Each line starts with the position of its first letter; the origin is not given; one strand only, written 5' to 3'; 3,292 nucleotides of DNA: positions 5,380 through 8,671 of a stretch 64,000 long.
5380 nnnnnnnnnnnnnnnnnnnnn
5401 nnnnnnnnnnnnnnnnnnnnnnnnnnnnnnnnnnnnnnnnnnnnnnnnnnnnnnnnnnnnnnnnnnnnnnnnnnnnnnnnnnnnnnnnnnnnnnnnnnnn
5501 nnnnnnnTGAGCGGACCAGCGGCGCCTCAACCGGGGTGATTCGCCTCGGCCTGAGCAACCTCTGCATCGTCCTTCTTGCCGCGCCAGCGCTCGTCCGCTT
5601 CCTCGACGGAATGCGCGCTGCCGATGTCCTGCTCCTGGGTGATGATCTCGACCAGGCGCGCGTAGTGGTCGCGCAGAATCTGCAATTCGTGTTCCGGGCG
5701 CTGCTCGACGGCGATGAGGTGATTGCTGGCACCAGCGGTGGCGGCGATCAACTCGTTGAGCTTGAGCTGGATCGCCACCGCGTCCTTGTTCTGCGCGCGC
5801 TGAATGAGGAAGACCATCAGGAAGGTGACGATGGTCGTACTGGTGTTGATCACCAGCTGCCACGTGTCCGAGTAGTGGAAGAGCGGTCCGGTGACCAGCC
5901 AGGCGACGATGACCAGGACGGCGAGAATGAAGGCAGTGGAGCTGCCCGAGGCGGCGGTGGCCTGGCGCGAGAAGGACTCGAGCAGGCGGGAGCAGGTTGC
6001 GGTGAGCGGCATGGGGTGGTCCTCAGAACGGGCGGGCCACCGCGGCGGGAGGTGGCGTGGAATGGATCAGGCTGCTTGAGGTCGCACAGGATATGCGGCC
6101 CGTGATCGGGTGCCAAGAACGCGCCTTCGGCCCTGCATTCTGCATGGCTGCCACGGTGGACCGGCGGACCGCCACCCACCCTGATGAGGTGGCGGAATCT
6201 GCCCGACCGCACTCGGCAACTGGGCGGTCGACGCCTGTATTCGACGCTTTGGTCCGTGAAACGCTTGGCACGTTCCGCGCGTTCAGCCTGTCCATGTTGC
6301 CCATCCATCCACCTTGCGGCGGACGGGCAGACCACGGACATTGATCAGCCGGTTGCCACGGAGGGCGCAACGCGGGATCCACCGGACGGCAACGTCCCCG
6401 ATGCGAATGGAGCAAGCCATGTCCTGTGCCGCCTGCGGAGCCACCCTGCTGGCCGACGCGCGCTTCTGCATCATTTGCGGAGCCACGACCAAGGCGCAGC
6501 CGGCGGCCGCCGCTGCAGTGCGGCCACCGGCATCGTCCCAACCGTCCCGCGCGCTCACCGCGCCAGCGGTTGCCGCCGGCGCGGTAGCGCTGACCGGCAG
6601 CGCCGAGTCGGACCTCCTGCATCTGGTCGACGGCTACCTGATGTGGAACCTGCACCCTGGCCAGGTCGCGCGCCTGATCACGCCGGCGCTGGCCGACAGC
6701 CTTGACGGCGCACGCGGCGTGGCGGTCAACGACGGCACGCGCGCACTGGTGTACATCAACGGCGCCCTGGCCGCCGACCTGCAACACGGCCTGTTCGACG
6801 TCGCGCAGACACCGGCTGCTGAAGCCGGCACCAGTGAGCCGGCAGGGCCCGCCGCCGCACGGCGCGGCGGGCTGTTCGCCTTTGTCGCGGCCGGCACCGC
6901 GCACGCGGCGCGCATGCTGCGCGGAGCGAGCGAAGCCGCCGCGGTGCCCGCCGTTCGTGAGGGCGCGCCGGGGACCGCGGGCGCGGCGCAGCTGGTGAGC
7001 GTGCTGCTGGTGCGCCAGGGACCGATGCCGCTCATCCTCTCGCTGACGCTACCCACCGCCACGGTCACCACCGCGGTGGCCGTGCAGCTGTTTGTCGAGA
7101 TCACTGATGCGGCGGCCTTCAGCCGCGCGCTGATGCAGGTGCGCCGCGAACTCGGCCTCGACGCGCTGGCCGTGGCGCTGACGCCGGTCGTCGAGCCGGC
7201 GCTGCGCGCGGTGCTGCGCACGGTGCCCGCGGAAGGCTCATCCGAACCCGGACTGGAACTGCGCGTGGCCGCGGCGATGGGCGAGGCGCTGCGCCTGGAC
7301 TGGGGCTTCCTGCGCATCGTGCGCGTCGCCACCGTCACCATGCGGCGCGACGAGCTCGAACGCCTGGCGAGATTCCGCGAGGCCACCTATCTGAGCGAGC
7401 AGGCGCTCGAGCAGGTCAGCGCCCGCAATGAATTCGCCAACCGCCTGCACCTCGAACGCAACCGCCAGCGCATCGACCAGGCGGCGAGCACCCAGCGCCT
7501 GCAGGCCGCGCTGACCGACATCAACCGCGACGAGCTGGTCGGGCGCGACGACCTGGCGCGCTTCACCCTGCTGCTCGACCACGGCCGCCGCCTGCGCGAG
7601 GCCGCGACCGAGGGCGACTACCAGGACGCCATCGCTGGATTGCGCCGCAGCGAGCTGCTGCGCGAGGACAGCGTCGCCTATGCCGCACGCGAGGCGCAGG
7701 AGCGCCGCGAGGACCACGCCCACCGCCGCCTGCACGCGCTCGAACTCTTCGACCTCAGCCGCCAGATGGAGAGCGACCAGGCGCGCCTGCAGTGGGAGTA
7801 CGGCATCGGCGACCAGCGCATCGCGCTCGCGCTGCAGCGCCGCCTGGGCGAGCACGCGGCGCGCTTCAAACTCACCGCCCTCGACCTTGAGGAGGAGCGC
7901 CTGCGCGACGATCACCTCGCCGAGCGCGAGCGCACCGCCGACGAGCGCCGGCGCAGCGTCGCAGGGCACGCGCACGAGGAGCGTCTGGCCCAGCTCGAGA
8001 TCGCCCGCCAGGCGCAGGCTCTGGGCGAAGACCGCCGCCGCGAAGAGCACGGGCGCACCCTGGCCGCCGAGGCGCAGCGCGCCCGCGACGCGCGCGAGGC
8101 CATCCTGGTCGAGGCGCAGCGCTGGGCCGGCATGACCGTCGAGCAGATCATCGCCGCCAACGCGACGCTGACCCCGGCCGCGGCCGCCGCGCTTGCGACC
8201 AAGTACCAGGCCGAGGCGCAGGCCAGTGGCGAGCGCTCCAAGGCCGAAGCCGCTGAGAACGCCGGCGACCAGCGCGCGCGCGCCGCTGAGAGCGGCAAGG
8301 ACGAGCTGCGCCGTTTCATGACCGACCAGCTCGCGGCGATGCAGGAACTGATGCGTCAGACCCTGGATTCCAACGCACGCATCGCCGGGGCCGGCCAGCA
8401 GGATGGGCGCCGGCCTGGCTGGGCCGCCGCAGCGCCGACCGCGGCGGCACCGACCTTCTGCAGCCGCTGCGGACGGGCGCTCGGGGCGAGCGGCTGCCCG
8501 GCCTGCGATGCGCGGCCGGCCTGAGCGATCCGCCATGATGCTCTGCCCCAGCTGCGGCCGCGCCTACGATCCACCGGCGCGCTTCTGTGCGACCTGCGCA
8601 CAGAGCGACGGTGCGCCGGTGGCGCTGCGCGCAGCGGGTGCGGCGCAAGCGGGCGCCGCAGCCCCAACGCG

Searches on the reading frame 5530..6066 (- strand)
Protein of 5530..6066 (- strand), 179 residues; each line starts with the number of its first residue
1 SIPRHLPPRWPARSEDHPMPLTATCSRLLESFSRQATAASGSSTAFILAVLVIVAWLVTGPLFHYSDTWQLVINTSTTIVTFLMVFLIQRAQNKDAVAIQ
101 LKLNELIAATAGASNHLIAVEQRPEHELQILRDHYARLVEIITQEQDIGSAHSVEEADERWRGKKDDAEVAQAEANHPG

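Call 14: search_protein_families(library=pfam, proteins=[window:5530-6066:-], max_evalue=0.001)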
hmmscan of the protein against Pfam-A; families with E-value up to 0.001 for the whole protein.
window:5530-6066:- (179 aa): 1 family
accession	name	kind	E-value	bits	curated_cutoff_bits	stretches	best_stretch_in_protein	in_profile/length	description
PF04120.17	Iron_permease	-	9.6e-51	171.4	25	1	30-155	2-127/128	Low affinity iron permease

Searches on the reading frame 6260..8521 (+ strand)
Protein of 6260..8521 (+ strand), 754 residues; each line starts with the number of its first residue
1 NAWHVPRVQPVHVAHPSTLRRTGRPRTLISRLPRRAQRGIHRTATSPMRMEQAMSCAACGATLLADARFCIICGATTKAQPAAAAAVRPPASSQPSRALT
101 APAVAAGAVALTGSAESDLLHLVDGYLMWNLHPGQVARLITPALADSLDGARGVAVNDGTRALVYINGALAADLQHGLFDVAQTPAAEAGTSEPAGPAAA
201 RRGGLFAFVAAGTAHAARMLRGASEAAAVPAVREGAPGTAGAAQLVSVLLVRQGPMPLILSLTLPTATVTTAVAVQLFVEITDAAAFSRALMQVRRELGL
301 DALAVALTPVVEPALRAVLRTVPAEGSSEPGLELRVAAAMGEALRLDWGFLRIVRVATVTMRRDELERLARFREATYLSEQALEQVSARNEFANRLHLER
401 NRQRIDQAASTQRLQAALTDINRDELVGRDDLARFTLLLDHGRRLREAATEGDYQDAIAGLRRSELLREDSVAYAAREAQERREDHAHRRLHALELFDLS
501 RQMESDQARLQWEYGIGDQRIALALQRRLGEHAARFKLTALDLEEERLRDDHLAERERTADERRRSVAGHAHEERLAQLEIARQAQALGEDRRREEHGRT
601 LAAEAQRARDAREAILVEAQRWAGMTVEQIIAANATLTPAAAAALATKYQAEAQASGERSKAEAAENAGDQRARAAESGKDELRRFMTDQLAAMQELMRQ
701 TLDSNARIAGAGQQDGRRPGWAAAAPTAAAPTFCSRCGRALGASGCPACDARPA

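Call 14: search_protein_families(library=pfam, proteins=[window:6260-8521:+], max_evalue=0.001)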
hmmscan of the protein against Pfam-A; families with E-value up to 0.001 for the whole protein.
window:6260-8521:+ (754 aa): 2 families
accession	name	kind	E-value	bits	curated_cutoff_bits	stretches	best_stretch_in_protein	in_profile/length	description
PF12773.13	DZR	-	3.1e-05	24.5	27.3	0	55-74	26-45/45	Double zinc ribbon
PF13240.11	Zn_Ribbon_1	-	0.00091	19.4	25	1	56-75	2-21/23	zinc-ribbon domain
